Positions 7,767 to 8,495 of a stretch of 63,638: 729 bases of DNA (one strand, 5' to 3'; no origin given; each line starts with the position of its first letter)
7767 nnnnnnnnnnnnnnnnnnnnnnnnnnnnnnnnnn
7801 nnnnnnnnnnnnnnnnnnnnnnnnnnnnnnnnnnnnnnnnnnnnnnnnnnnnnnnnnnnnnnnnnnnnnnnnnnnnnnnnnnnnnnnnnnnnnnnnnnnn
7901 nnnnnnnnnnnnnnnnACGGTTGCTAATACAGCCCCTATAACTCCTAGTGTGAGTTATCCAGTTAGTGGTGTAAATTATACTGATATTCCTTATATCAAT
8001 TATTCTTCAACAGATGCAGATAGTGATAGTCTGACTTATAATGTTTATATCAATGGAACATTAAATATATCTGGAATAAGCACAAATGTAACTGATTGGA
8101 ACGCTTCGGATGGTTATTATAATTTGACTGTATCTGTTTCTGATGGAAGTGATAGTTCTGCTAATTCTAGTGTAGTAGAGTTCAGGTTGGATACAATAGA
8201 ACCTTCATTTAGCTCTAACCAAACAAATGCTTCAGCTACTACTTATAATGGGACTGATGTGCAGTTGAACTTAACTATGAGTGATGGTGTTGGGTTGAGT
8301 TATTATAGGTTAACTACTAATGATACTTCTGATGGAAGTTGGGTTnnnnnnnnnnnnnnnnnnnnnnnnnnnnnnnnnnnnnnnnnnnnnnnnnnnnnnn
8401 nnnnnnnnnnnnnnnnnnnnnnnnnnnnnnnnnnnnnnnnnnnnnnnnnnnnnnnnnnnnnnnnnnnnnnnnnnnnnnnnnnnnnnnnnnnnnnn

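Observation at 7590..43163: The same peptide modules are written in opposite synonymous dialects (T/G-ending vs A/C-ending), switching at module borders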

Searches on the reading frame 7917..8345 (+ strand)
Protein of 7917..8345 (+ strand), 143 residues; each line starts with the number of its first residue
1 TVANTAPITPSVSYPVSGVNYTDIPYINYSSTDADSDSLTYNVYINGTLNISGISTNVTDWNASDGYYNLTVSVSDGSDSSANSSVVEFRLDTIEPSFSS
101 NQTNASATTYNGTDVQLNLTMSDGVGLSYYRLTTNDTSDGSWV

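Call 37: find_related_loci(query=A1, collection=genome_contigs, flank=10000)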
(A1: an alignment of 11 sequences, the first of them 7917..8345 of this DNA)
Query A1 (143 aa) in genome_contigs; peptide patterns used: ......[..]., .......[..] (x = any residue, [..] = any of these).
49 stretches matched a pattern; 16 encode a relative of the query (tblastn E <= 1e-3); 13 distinct loci.
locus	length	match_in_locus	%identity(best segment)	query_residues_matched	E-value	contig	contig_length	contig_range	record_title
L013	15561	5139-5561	65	2-142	3e-55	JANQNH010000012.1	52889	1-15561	MAG: Candidatus Nanoarchaeia archaeon isolate PL23a_bin.24 k99_5781106, whole genome shotgun sequence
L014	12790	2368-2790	60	2-142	2e-51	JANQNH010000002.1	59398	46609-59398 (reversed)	MAG: Candidatus Nanoarchaeia archaeon isolate PL23a_bin.24 k99_2350519, whole genome shotgun sequence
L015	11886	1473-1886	61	1-142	3e-46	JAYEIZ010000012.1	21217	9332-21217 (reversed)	MAG: Nanoarchaeota archaeon isolate MAG177 MAG177_12, whole genome shotgun sequence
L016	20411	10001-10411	51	2-142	7e-37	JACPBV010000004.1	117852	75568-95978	MAG: Candidatus Woesearchaeota archaeon isolate NC_groundwater_266_Ag_S-0.2um_46_18 S5_GD2017_2_S2_scaffold_98, whole ge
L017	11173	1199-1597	59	7-142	8e-37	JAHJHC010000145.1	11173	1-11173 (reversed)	MAG: Candidatus Omnitrophota bacterium isolate Modern_marine_glass_biofilm.mb.96 Modern_marine_glas.mb.96_k141_106491, w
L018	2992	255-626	62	1-123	2e-36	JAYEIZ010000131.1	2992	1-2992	MAG: Nanoarchaeota archaeon isolate MAG177 MAG177_131, whole genome shotgun sequence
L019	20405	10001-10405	47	4-142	4e-36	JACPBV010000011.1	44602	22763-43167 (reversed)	MAG: Candidatus Woesearchaeota archaeon isolate NC_groundwater_266_Ag_S-0.2um_46_18 S5_GD2017_2_S2_scaffold_408, whole g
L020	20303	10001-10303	59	1-101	1e-34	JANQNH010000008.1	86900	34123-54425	MAG: Candidatus Nanoarchaeia archaeon isolate PL23a_bin.24 k99_4713745, whole genome shotgun sequence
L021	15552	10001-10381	52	1-127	1e-34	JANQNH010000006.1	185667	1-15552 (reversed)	MAG: Candidatus Nanoarchaeia archaeon isolate PL23a_bin.24 k99_2145679, whole genome shotgun sequence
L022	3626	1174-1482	65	2-105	2e-33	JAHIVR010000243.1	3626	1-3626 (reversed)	MAG: Nanoarchaeota archaeon isolate MM_PC_MetaG.mb.88 MM_PC_MetaG.mb.88_k141_1713854, whole genome shotgun sequence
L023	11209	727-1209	49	1-142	1e-28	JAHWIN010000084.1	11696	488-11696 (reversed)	MAG: Candidatus Woesearchaeota archaeon isolate YT1_767 k127_77085745, whole genome shotgun sequence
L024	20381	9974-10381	40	2-142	6e-27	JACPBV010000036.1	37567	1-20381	MAG: Candidatus Woesearchaeota archaeon isolate NC_groundwater_266_Ag_S-0.2um_46_18 S5_GD2017_2_S2_scaffold_2557, whole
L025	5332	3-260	61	39-123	3e-18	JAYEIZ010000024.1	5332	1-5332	MAG: Nanoarchaeota archaeon isolate MAG177 MAG177_24, whole genome shotgun sequence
